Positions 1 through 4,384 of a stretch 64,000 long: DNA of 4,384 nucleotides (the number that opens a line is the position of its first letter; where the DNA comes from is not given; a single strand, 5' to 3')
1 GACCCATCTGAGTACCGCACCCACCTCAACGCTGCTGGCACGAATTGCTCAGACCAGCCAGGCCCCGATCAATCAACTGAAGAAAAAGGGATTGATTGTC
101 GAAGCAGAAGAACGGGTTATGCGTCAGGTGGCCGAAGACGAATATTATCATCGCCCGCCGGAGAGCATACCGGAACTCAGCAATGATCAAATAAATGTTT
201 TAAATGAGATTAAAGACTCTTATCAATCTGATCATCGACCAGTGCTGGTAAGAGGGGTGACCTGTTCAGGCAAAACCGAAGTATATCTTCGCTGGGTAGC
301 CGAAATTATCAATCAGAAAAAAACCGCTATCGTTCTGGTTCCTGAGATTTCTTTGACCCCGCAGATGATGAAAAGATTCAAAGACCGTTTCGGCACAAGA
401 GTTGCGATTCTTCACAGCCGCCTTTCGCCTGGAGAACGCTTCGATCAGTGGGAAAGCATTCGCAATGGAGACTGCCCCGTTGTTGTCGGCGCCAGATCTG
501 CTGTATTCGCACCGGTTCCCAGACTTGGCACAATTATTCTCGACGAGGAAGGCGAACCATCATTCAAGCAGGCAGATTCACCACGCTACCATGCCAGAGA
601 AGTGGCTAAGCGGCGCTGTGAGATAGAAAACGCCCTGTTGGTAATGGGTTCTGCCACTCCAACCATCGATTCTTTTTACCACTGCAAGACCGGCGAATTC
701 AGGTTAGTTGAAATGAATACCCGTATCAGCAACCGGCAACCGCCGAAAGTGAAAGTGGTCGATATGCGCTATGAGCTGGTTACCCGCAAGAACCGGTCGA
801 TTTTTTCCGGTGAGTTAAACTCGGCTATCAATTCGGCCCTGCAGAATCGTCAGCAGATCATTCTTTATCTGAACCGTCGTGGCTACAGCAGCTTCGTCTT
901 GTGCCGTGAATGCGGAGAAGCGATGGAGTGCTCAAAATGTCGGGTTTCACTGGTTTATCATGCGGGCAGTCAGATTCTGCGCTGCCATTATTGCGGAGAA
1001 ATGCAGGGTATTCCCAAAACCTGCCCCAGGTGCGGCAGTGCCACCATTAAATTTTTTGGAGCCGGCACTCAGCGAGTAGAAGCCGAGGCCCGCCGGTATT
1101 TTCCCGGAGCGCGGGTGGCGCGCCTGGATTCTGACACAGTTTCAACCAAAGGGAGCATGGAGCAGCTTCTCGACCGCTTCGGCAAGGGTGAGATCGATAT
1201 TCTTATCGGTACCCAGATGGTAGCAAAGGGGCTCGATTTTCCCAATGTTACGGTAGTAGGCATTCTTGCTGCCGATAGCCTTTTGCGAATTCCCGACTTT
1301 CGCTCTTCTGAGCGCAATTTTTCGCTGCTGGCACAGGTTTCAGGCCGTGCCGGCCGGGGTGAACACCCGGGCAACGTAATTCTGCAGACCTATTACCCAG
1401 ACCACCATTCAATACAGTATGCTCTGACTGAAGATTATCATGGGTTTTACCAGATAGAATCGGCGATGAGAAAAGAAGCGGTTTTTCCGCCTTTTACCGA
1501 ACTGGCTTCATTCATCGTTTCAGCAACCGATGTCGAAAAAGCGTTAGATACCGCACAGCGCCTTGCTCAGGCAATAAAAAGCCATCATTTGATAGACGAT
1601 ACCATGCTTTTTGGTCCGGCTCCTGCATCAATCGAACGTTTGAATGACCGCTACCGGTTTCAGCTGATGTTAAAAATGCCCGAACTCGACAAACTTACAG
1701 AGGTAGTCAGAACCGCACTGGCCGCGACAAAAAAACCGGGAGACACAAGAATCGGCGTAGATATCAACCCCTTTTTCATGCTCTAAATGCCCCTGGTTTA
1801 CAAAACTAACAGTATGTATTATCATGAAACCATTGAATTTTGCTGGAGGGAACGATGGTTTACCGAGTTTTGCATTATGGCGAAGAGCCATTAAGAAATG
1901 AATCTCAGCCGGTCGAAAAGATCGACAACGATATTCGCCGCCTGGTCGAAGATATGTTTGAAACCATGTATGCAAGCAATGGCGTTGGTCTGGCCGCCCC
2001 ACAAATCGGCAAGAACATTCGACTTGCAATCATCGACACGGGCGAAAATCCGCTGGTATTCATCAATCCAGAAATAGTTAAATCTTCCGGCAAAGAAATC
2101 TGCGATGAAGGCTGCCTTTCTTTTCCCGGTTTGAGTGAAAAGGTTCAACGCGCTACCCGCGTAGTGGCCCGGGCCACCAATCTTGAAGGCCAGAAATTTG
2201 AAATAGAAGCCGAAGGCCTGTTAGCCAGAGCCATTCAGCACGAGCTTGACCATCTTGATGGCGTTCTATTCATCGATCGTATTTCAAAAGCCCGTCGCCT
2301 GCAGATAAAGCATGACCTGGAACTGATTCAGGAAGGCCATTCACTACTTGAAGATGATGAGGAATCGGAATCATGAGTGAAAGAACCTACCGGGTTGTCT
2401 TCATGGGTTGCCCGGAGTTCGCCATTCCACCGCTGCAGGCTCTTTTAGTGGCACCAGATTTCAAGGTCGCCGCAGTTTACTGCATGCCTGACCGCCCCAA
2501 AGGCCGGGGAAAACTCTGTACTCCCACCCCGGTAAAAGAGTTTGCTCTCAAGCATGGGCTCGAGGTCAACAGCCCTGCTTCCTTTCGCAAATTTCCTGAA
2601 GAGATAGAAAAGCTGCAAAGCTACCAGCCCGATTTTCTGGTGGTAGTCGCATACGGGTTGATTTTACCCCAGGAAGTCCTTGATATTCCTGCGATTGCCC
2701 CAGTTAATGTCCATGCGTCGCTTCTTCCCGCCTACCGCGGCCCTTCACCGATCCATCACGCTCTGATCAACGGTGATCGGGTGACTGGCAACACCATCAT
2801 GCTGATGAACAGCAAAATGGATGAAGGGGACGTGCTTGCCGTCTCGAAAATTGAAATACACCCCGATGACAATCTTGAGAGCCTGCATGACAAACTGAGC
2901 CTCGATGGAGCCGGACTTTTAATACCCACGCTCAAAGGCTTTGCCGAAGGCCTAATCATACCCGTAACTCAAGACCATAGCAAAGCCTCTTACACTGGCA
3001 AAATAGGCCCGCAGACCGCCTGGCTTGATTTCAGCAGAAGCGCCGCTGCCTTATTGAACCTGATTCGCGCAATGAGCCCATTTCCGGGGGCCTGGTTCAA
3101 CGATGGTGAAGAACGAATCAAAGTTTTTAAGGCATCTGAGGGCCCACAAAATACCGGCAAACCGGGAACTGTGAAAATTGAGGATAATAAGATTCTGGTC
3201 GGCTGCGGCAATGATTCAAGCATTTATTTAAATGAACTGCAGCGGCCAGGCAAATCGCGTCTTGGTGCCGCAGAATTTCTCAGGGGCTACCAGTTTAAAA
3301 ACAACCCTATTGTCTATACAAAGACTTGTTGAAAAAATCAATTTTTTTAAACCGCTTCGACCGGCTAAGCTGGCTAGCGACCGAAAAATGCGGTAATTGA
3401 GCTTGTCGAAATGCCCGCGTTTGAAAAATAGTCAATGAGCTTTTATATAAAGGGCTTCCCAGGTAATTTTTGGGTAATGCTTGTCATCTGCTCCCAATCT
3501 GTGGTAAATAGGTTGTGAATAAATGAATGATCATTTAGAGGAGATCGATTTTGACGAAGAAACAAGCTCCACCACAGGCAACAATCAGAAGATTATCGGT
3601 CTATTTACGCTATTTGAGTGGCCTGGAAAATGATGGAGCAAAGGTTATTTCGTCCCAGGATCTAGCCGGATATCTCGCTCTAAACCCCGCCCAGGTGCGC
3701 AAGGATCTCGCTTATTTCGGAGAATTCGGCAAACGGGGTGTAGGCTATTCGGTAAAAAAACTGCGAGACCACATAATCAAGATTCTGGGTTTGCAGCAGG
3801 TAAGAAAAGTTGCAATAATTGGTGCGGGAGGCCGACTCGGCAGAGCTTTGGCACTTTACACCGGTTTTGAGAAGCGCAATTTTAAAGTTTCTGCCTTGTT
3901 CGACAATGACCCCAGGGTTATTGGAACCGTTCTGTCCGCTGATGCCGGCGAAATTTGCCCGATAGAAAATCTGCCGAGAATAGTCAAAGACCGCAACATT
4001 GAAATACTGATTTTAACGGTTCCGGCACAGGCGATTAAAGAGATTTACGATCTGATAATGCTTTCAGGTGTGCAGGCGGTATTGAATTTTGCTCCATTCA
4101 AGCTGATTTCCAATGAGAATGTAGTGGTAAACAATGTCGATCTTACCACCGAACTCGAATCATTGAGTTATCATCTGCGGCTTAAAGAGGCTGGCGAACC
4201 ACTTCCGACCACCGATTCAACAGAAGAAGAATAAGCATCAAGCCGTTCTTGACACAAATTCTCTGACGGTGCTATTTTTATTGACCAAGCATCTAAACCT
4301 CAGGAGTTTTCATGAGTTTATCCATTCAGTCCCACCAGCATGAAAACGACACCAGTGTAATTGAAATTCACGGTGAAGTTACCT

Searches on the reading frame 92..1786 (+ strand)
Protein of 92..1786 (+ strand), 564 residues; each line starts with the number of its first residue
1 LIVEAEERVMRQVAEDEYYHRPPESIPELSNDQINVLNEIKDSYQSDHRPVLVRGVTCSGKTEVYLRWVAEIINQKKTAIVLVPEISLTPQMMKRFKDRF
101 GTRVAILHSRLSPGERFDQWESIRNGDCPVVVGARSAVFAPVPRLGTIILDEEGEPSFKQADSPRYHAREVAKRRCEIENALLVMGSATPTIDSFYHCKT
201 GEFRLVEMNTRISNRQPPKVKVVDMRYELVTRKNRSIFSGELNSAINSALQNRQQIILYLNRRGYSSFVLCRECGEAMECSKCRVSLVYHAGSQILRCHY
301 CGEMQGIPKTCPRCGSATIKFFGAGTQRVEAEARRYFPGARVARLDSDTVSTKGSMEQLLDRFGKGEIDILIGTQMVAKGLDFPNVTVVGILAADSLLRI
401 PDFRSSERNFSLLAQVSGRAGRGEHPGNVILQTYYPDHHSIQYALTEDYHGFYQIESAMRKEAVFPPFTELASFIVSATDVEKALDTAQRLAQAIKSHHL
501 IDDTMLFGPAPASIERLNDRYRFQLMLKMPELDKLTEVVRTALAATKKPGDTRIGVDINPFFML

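Call 8: search_protein_families(library=pfam, proteins=[window:92-1786:+], max_evalue=0.01)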
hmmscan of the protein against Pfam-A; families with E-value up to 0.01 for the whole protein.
window:92-1786:+ (564 aa): 6 families
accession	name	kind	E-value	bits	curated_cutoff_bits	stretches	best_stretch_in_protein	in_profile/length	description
PF18074.6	PriA_C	-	5.5e-21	75.6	26.9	1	467-560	1-95/95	Primosomal protein N C-terminal domain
PF00271.37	Helicase_C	-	2.6e-16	60.3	23.5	2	336-422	38-108/110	Helicase conserved C-terminal domain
PF00270.35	DEAD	-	4e-16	59.6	26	1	33-191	4-161/167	DEAD/DEAH box helicase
PF04851.21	ResIII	-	1.2e-11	45.3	22.5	1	28-142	3-114/164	Type III restriction enzyme, res subunit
PF18319.7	Zn_ribbon_PriA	-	8.6e-08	32.5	26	1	280-303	1-24/27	PriA DNA helicase Cys-rich region (CRR) domain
PF22590.2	Cas3-like_C_2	-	0.00087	20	27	0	357-386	49-82/106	CRISPR-associated nuclease/helicase Cas3, C-terminal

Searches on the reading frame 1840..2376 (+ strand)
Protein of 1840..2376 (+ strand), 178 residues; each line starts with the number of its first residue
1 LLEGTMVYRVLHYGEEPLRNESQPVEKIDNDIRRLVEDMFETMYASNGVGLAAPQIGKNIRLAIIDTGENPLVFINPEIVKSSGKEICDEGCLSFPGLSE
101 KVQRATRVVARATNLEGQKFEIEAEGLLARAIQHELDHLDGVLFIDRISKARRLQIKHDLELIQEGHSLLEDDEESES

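Call 8: search_protein_families(library=pfam, proteins=[window:1840-2376:+], max_evalue=0.01)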
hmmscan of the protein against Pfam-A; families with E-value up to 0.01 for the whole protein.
window:1840-2376:+ (178 aa): 1 family
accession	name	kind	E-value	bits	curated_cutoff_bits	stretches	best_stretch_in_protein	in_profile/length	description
PF01327.26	Pep_deformylase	-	3.8e-52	176.4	22.8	1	8-152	2-154/156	Polypeptide deformylase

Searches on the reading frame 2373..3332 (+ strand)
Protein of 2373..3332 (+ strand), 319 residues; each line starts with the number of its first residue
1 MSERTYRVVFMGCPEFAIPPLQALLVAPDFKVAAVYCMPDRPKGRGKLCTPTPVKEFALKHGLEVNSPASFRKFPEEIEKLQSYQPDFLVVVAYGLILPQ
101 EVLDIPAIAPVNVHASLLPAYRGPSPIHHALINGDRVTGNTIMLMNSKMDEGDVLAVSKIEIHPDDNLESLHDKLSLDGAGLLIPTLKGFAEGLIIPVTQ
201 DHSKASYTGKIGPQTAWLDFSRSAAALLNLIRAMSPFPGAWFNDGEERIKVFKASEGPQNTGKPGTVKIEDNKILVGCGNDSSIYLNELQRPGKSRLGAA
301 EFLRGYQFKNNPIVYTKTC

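Call 8: search_protein_families(library=pfam, proteins=[window:2373-3332:+], max_evalue=0.01)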
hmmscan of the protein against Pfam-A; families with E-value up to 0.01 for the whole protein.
window:2373-3332:+ (319 aa): 2 families
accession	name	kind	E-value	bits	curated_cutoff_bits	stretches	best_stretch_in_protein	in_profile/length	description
PF00551.24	Formyl_trans_N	-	1.8e-35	122.8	26.1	1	31-177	29-171/181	Formyl transferase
PF02911.23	Formyl_trans_C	-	1.4e-22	80.1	21.1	1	210-306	1-99/100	Formyl transferase, C-terminal domain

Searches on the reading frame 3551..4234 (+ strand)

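Call 8: search_protein_families(library=pfam, proteins=[window:3551-4234:+], max_evalue=0.01)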
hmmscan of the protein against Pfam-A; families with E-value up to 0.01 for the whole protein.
window:3551-4234:+ (227 aa): 4 families
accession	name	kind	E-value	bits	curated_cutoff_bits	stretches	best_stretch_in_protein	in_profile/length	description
PF06971.19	Put_DNA-bind_N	-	1.5e-18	67.1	27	1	8-53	3-48/49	Putative DNA-binding protein N-terminus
PF02629.25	CoA_binding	-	1e-10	42.7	22.3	1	85-182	4-96/97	CoA binding domain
PF01408.29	GFO_IDH_MocA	-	0.0024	19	24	1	86-172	2-85/120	Oxidoreductase family, NAD-binding Rossmann fold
PF01113.26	DapB_N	-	0.003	18.1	25.6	1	86-175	2-93/124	Dihydrodipicolinate reductase, N-terminus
